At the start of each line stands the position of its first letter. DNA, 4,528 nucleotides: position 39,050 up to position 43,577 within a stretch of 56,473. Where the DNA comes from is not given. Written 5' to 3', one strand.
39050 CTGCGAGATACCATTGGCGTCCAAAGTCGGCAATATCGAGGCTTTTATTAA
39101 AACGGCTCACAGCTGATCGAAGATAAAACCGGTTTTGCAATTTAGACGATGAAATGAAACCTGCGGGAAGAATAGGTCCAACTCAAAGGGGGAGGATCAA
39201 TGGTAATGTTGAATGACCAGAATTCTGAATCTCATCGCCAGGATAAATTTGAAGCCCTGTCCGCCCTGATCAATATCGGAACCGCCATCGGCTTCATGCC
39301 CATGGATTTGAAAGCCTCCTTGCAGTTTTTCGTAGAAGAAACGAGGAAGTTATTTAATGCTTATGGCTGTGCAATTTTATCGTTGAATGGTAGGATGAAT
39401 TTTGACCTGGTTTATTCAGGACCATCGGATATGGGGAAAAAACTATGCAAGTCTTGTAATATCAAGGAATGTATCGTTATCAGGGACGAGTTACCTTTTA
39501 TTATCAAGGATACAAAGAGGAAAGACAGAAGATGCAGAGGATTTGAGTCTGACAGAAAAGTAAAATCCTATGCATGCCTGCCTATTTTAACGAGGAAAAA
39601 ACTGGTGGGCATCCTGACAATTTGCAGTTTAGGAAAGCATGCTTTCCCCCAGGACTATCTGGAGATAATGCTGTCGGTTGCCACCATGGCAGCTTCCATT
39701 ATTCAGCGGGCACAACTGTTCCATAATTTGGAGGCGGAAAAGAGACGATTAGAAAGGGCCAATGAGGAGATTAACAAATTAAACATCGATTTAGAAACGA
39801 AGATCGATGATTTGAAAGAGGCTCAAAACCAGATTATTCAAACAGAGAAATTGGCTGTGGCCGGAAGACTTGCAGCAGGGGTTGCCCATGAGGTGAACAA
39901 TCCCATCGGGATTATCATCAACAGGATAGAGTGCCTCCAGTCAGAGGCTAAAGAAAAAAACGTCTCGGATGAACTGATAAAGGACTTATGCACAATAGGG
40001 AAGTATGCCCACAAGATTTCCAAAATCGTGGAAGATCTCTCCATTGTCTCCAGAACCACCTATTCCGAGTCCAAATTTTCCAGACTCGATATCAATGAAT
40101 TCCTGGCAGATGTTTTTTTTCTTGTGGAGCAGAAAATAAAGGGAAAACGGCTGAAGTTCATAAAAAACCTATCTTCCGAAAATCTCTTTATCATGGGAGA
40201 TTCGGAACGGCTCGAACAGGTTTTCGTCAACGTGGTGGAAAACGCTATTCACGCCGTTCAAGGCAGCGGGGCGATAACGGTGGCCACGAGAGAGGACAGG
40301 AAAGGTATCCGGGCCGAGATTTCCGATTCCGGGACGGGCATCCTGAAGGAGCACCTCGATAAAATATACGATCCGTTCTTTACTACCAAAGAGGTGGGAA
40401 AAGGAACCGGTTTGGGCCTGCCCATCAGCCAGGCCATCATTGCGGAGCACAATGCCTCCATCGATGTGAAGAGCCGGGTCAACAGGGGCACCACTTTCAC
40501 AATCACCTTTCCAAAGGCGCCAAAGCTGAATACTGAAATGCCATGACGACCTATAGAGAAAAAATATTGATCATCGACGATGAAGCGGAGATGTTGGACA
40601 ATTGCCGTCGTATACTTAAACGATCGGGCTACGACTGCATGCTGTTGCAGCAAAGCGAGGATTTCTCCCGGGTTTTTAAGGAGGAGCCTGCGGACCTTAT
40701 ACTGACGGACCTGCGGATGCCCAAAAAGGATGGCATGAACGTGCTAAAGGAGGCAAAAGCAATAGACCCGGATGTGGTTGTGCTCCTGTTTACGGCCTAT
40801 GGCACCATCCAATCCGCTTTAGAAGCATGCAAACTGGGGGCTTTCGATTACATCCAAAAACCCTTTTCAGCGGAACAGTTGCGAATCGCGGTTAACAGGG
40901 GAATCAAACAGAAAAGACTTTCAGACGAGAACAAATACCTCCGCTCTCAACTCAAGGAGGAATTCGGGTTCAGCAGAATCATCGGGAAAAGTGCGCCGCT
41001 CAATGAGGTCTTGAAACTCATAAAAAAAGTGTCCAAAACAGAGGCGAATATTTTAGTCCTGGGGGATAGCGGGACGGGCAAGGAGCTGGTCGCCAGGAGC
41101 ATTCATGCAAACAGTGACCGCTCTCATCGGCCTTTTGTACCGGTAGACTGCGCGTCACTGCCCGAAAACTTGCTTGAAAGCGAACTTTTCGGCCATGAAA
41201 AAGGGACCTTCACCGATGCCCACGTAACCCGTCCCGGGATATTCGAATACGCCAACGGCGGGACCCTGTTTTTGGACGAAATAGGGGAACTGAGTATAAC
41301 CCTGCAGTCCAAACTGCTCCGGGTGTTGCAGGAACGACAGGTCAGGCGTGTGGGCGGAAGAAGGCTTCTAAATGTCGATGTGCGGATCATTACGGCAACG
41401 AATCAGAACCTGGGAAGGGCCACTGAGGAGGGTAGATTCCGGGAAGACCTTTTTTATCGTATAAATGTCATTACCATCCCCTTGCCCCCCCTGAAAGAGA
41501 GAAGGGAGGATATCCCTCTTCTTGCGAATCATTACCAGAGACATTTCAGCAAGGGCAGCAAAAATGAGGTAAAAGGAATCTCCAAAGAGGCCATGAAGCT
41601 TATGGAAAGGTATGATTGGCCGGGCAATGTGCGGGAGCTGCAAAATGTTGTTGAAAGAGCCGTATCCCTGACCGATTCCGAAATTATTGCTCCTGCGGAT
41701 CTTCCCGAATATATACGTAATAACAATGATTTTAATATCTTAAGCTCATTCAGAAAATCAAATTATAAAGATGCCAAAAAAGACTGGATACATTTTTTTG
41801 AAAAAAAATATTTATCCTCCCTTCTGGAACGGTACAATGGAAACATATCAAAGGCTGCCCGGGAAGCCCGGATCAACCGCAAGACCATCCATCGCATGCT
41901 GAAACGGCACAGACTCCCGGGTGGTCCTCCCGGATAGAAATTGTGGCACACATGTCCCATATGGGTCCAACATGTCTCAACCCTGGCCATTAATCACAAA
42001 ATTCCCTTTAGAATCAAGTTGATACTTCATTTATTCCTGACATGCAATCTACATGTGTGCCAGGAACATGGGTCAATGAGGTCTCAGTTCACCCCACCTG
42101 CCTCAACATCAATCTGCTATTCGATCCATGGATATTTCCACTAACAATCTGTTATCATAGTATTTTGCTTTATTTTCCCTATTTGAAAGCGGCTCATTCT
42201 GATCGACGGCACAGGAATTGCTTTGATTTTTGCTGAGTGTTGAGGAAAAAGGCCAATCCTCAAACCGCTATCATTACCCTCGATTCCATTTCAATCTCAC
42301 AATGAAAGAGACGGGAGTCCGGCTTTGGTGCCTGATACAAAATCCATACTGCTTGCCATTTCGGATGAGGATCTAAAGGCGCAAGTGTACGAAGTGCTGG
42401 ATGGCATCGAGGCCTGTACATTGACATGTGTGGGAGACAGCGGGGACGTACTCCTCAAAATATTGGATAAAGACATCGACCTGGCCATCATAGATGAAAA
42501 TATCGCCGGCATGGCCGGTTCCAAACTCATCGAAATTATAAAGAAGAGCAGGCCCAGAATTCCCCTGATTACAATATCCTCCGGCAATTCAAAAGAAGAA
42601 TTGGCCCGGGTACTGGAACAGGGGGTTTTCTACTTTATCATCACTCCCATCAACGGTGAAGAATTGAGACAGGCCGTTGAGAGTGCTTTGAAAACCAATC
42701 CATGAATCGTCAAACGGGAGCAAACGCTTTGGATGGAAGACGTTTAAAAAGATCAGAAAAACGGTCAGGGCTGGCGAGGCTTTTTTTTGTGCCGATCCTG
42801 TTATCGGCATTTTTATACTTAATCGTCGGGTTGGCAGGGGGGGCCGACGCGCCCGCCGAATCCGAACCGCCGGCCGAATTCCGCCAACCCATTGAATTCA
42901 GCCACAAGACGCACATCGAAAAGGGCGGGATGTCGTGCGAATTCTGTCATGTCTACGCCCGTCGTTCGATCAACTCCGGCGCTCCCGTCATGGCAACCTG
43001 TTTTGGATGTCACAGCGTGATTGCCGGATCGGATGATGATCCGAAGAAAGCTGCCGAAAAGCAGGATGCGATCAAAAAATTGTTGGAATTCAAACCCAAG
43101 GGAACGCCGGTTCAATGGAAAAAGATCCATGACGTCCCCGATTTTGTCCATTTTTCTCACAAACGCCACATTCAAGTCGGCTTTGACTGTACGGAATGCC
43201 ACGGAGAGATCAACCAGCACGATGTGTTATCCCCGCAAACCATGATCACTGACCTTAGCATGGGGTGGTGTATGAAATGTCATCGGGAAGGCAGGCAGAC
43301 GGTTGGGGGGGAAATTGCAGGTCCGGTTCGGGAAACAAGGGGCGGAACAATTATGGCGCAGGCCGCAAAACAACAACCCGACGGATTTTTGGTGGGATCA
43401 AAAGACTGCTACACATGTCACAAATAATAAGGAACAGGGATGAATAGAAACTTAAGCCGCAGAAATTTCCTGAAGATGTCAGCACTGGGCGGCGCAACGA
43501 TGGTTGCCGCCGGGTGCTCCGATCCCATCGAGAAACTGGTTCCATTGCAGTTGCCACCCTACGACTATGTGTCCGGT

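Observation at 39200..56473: Alternative Complex III operon fused to a clade II (Sec-type) nosZ cluster under a GAF-kinase / NtrC / sigma-54 module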

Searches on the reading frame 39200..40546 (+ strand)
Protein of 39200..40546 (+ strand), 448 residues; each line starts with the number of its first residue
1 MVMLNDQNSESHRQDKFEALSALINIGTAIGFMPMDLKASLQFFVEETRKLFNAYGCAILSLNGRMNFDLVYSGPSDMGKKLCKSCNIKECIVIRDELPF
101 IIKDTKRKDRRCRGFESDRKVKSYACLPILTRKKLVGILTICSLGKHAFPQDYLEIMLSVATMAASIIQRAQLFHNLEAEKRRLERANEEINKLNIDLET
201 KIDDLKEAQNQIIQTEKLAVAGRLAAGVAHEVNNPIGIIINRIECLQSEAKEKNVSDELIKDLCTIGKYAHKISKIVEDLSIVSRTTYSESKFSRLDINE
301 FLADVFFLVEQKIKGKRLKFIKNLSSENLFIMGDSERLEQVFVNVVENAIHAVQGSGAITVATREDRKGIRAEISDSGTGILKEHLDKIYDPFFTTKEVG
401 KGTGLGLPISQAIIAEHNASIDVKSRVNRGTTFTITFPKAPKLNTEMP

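Call 3: search_protein_families(library=pfam, proteins=[window:39200-40546:+], max_evalue=0.01)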
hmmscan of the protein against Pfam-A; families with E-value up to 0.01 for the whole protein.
window:39200-40546:+ (448 aa): 7 families
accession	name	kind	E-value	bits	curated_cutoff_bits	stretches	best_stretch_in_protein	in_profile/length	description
PF02518.31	HATPase_c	-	8.1e-25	87.9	26.4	1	333-440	1-110/111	Histidine kinase-, DNA gyrase B-, and HSP90-like ATPase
PF13185.12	GAF_2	-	1.3e-09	38.8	28.6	1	36-169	3-136/136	GAF domain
PF01590.32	GAF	-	6.8e-09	36.8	22.4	1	36-167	1-132/133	GAF domain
PF00512.31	HisKA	-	3.6e-06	27.3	26.9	1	222-285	3-62/66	His Kinase A (phospho-acceptor) domain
PF13492.12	GAF_3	-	7.2e-05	23.6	27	1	37-170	2-129/129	GAF domain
PF13581.12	HATPase_c_2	-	0.0026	18.2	27.4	1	341-436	39-126/127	Histidine kinase-like ATPase domain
PF14501.12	HATPase_c_5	-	0.0054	17.1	22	0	339-425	7-90/102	GHKL domain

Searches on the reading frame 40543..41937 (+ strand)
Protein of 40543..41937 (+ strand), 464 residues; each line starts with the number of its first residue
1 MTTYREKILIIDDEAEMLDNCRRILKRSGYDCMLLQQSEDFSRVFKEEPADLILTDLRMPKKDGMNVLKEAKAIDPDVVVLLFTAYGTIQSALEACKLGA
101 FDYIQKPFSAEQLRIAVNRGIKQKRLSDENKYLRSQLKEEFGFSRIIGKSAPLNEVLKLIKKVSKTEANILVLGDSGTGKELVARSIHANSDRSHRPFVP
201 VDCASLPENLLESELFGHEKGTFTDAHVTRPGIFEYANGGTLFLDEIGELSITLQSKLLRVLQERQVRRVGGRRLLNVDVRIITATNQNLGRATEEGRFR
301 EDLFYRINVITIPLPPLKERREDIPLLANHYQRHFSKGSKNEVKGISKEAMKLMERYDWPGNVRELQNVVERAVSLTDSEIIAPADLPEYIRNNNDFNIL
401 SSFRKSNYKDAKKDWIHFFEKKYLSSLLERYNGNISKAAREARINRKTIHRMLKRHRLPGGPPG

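Call 3: search_protein_families(library=pfam, proteins=[window:40543-41937:+], max_evalue=0.01)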
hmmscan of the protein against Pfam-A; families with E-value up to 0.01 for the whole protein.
window:40543-41937:+ (464 aa): 13 families
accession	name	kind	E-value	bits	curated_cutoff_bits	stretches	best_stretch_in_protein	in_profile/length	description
PF00158.32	Sigma54_activat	-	6.5e-70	234.6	20.2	1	146-312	1-167/168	Sigma-54 interaction domain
PF25601.1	AAA_lid_14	-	2.9e-29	101.2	27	1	318-396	1-79/87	AAA+ ATPase lid domain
PF00072.30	Response_reg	-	2.3e-26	92.6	30.2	1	8-117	1-110/111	Response regulator receiver domain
PF14532.12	Sigma54_activ_2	-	6.8e-21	75.4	25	1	147-317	1-138/138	Sigma-54 interaction domain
PF07728.20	AAA_5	-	2.6e-08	34.4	22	1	169-289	1-124/139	AAA domain (dynein-related subfamily)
PF07724.20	AAA_2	-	2.1e-07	31.6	27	1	166-295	2-132/166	AAA domain (Cdc48 subfamily)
PF02954.25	HTH_8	-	2.5e-07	30.8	22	1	419-455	5-41/42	Bacterial regulatory protein, Fis family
PF00004.35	AAA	-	0.00022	22.1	21.2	1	170-288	1-110/131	ATPase family associated with various cellular activities (AAA)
PF13191.12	AAA_16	-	0.00042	21.3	32.6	1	146-206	2-63/167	AAA ATPase domain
PF01078.27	Mg_chelatase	-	0.00058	19.8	20.3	0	228-287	96-157/207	Magnesium chelatase, subunit ChlI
PF00493.29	MCM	-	0.0006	19.4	23.3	1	164-300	54-185/224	MCM P-loop domain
PF18090.7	SoPB_HTH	-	0.001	19.6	27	1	421-459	8-46/75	Centromere-binding protein HTH domain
PF20030.5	bpMoxR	-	0.004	16.7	27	0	154-287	18-145/205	MoxR domain in the MoxR-vWA-beta-propeller ternary systems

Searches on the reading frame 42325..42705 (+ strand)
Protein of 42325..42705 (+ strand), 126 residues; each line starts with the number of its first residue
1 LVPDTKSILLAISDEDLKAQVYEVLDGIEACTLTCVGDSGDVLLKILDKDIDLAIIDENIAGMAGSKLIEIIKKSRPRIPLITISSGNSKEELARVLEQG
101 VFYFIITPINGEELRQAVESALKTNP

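Call 3: search_protein_families(library=pfam, proteins=[window:42325-42705:+], max_evalue=0.01)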
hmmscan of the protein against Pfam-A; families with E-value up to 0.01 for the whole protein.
window:42325-42705:+ (126 aa): 1 family
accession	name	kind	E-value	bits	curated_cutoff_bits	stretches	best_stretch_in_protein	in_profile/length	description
PF00072.30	Response_reg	-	2.8e-12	47.2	30.2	1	14-119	6-111/111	Response regulator receiver domain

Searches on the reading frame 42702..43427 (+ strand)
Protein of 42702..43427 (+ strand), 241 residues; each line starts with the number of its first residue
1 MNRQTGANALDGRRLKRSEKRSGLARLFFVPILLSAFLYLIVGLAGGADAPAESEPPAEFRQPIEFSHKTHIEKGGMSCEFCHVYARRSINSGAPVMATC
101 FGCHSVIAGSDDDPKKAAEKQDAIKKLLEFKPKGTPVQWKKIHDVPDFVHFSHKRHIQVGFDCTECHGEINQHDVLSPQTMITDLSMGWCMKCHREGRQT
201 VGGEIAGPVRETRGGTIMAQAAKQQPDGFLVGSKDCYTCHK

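Call 3: search_protein_families(library=pfam, proteins=[window:42702-43427:+], max_evalue=0.01)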
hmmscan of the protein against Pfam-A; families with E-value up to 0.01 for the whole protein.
window:42702-43427:+ (241 aa): 5 families
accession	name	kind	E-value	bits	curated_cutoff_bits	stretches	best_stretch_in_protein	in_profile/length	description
PF14522.11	Cytochrome_C7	-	7.9e-11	42.1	24.8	2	149-241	1-67/67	Cytochrome c7 and related cytochrome c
PF14537.11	Cytochrom_c3_2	-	9.6e-09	36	25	2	74-117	4-46/79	Cytochrome c3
PF02085.21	Cytochrom_CIII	-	5.6e-08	33.5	22.9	1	49-111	7-60/101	Class III cytochrome C family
PF22113.1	Mtrc-MtrF_II-IV_dom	-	6e-06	26.3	30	1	78-241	8-164/176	Outer membrane cytochrome MtrC/MtrF-like, domains II/IV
PF09699.15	Paired_CXXCH_1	-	0.0021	18.1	20.6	0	159-198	6-40/41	Doubled CXXCH motif (Paired_CXXCH_1)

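Call 8: search_protein_families(library=ncbifam, proteins=[window:42702-43427:+], max_evalue=0.01)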
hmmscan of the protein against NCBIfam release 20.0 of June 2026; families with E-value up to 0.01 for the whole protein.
window:42702-43427:+ (241 aa): 5 families
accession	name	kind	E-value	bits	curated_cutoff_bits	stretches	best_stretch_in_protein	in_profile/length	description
NF041781.1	mnquin_red_QrcA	equivalog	4.2e-22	78.6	180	1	60-198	27-162/174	menaquinone reductase multiheme cytochrome c subunit QrcA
NF043011.1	CytC7_Geobact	equivalog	4.8e-05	23.8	120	0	63-106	32-76/89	cytochrome c7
NF041028.1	decahem_GSU2203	exception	7.4e-05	22.1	325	1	99-213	69-174/317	GSU2203 family decaheme c-type cytochrome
TIGR03153.1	cytochr_NrfH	equivalog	0.0024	17.9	134.2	1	73-196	25-135/138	cytochrome c nitrite reductase small subunit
NF047727.1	4hemeCytCCctA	equivalog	0.0066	16.6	180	0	69-113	32-73/109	tetraheme c-type cytochrome CctA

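Call 54: search_solved_structures(query=window:42702-43424:+, max_evalue=0.01)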
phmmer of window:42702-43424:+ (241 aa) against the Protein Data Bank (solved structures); distinct sequences matched with E-value up to 0.01: 5.
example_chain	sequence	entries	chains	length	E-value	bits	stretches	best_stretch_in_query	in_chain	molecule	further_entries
8k9e_A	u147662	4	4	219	1.7e-27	99.7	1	58-198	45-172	Cytochrome c7-like domain-containing protein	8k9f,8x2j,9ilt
6f0k_A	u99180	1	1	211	2.2e-25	92.8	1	65-197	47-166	Cytochrome c family protein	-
6btm_A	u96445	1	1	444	4.2e-25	91.9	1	29-198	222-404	Alternative Complex III subunit A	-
6lod_A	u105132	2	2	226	6.5e-24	88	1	39-199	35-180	MULTIHEME_CYTC domain-containing protein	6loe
2a3m_A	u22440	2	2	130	8.3e-05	25.4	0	83-117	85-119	COG3005: Nitrate/TMAO reductases, membrane-bound tetraheme cytochrome c subunit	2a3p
